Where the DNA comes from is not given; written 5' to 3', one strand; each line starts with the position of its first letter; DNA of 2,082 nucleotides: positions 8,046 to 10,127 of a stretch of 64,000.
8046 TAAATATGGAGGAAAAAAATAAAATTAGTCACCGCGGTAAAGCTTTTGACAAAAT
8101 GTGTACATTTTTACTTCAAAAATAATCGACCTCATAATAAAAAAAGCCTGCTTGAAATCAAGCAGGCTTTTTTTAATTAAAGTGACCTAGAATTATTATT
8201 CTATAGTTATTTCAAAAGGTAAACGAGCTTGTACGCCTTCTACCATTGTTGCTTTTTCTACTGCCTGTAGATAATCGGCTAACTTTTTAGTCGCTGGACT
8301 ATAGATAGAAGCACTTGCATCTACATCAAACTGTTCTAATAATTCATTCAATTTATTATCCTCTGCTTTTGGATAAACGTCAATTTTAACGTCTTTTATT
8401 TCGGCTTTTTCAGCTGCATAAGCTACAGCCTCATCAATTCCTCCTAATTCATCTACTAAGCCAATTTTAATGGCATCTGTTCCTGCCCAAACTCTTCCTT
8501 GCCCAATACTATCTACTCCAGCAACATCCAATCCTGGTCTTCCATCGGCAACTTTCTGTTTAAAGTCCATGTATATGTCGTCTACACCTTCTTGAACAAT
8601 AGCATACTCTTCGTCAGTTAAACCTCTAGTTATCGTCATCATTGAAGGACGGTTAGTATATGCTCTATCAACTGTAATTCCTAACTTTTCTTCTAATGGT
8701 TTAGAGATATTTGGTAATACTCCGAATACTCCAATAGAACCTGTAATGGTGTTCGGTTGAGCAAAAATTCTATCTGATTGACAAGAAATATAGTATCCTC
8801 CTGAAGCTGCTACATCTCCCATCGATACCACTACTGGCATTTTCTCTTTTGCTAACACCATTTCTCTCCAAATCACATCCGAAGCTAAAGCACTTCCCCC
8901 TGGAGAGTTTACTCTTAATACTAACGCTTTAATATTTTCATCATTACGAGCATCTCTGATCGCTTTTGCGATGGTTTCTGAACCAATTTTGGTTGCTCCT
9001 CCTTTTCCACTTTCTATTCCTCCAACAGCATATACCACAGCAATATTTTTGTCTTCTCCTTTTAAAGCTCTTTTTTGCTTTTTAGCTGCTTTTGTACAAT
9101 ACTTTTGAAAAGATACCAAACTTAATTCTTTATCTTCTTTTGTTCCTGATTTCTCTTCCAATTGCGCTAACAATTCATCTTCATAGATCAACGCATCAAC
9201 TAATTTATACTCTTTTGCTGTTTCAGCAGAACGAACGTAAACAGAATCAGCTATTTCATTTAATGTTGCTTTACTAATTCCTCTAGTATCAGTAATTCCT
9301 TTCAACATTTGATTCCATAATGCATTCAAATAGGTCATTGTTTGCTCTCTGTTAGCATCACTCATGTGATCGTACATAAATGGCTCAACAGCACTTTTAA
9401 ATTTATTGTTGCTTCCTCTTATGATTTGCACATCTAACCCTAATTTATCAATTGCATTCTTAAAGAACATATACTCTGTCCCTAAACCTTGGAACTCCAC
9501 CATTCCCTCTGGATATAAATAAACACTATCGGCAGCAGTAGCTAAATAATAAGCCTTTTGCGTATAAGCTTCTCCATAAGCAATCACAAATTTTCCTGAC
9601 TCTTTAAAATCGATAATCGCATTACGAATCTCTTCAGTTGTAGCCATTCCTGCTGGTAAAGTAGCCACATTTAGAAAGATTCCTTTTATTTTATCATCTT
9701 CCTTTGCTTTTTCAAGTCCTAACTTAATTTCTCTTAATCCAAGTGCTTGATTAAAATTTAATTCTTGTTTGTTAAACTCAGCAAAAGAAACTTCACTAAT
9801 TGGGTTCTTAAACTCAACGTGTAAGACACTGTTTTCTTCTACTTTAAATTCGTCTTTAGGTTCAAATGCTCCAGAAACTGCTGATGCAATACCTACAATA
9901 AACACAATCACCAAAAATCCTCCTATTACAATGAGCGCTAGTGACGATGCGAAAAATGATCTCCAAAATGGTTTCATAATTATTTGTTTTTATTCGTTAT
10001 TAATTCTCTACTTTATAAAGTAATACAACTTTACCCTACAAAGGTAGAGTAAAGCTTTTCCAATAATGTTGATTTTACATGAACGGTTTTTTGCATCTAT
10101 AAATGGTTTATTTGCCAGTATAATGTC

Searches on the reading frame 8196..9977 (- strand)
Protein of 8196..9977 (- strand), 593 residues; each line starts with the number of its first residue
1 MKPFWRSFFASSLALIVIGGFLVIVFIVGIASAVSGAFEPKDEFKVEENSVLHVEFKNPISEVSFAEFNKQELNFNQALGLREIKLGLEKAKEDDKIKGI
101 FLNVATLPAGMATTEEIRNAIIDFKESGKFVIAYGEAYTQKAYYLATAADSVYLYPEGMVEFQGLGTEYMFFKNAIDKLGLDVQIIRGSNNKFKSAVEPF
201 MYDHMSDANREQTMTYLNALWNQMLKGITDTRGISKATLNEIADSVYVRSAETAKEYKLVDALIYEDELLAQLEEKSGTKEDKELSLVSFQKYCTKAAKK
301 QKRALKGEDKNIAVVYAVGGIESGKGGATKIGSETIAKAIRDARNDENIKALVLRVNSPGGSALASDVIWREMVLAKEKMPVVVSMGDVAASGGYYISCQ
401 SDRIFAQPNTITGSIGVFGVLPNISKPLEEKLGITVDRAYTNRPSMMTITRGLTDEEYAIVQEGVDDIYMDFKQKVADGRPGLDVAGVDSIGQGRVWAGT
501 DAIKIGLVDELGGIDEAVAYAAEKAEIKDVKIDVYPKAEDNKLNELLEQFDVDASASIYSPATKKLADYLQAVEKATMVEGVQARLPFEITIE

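Call 77: search_protein_families(library=pfam, proteins=[window:8196-9977:-], max_evalue=0.00001)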
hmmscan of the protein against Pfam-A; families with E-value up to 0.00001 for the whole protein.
window:8196-9977:- (593 aa): 3 families
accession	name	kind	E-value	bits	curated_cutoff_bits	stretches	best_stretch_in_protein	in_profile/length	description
PF01343.23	Peptidase_S49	-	5.3e-71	238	24.9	2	377-527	4-153/154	Peptidase family S49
PF25145.1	NfeD1b_N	-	1.8e-08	34.6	40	1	335-417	18-97/189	NfeD1b, N-terminal domain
PF01972.22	SDH_protease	-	4.2e-06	26.4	31.3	1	333-415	78-155/286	ClpP-like SDH-type serine proteinase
